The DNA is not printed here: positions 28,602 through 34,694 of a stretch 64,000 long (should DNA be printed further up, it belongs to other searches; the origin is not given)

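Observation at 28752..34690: Giant modular exoprotein (parallel beta-helix, PD40-like propeller repeats, six beta-sandwich modules) with its own strong promoter and ~100-nt leader, directly upstream of rplM-rpsI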

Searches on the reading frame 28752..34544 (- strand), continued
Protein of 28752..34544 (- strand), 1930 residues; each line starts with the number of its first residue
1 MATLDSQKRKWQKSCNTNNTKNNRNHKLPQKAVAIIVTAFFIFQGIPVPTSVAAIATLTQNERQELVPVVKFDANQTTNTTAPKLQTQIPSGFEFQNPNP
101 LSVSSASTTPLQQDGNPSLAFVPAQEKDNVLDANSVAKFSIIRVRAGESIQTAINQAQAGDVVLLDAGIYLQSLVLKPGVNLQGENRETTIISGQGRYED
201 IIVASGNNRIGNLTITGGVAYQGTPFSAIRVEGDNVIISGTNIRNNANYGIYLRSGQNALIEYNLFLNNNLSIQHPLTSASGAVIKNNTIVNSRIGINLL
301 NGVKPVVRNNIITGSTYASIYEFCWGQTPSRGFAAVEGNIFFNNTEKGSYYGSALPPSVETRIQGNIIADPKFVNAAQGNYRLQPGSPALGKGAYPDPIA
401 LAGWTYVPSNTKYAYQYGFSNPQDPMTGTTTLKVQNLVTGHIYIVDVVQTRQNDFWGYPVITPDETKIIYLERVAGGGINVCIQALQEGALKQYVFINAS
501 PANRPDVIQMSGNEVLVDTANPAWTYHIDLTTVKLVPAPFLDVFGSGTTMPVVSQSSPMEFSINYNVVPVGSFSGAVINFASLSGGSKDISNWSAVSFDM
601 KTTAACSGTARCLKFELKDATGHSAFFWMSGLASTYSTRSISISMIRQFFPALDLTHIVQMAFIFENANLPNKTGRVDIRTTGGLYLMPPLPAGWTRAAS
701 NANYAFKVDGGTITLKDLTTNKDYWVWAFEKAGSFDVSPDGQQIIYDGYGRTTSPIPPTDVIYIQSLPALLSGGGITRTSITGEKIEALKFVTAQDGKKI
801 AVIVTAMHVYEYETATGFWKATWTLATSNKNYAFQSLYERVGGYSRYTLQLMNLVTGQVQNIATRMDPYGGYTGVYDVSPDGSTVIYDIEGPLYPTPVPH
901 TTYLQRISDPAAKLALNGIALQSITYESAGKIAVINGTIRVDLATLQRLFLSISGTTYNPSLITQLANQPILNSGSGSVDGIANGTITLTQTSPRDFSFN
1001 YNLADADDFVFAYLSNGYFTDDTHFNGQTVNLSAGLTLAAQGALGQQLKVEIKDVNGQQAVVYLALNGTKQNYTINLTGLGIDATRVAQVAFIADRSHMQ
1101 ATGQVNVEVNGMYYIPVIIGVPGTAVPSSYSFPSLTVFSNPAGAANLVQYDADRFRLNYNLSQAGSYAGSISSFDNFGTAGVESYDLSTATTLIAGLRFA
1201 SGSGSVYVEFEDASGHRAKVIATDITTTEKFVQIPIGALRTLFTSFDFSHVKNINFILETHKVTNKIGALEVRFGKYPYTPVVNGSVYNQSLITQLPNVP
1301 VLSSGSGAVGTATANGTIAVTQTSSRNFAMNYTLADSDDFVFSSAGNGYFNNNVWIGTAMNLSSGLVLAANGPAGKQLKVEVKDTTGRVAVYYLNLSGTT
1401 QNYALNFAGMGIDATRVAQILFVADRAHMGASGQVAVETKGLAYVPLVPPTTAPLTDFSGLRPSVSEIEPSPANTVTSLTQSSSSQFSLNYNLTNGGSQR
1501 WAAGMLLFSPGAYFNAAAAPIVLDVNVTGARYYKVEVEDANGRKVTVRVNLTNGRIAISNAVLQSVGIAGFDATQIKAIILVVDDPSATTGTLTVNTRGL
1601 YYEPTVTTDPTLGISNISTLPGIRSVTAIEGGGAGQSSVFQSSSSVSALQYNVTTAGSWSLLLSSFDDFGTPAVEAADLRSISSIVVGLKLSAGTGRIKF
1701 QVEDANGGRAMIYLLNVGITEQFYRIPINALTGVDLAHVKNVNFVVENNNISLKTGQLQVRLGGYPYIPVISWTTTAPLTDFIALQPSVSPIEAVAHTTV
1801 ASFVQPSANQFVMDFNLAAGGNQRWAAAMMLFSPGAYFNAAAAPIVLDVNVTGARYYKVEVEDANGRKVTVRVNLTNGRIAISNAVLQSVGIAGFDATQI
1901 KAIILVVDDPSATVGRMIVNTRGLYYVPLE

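Call 80: find_encoding_contigs(protein=P0009, flank=4000, max_places=1)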
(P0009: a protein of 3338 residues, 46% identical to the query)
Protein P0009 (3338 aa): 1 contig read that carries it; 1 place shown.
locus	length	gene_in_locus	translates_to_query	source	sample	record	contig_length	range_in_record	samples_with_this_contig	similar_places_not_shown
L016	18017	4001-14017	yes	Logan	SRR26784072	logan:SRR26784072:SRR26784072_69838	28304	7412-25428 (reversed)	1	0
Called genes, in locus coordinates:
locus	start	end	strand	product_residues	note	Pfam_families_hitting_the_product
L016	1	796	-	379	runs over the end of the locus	PF02684:LpxB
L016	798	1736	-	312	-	PF01408:GFO_IDH_MocA, PF02826:2-Hacid_dh_C (weak), PF22725:GFO_IDH_MocA_C3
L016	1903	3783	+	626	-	PF00664:ABC_membrane, PF00005:ABC_tran, PF02463:SMC_N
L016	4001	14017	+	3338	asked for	PF09136:Glucodextran_B (faint), PF13229:Beta_helix, PF27332:TP_0781 (faint), PF19077:Big_13 (faint), PF07581:Glug (faint)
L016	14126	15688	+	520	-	PF00672:HAMP, PF07228:SpoIIE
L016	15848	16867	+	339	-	PF25878:HH_AAEA_pHBA (weak), PF25876:HH_MFP_RND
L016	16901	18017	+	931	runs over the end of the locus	PF00005:ABC_tran, PF13304:AAA_21 (weak), PF12679:ABC2_membrane_2, PF12698:ABC2_membrane_3, PF01061:ABC2_membrane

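Call 81: find_encoding_contigs(protein=P0005, flank=4000, max_places=1)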
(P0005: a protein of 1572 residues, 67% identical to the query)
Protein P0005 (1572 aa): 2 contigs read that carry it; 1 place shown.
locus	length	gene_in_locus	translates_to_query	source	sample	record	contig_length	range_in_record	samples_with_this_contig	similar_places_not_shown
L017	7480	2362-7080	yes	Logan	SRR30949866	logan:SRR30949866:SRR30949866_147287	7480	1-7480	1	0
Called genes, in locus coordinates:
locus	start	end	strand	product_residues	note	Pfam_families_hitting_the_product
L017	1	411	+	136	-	?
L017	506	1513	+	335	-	PF01118:Semialdhyde_dh, PF02774:Semialdhyde_dhC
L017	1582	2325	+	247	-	PF01416:PseudoU_synth_1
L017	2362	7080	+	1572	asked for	PF05048:NosD, PF22842:Pel9A-like_beta_helix (weak), PF13229:Beta_helix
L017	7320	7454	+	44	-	-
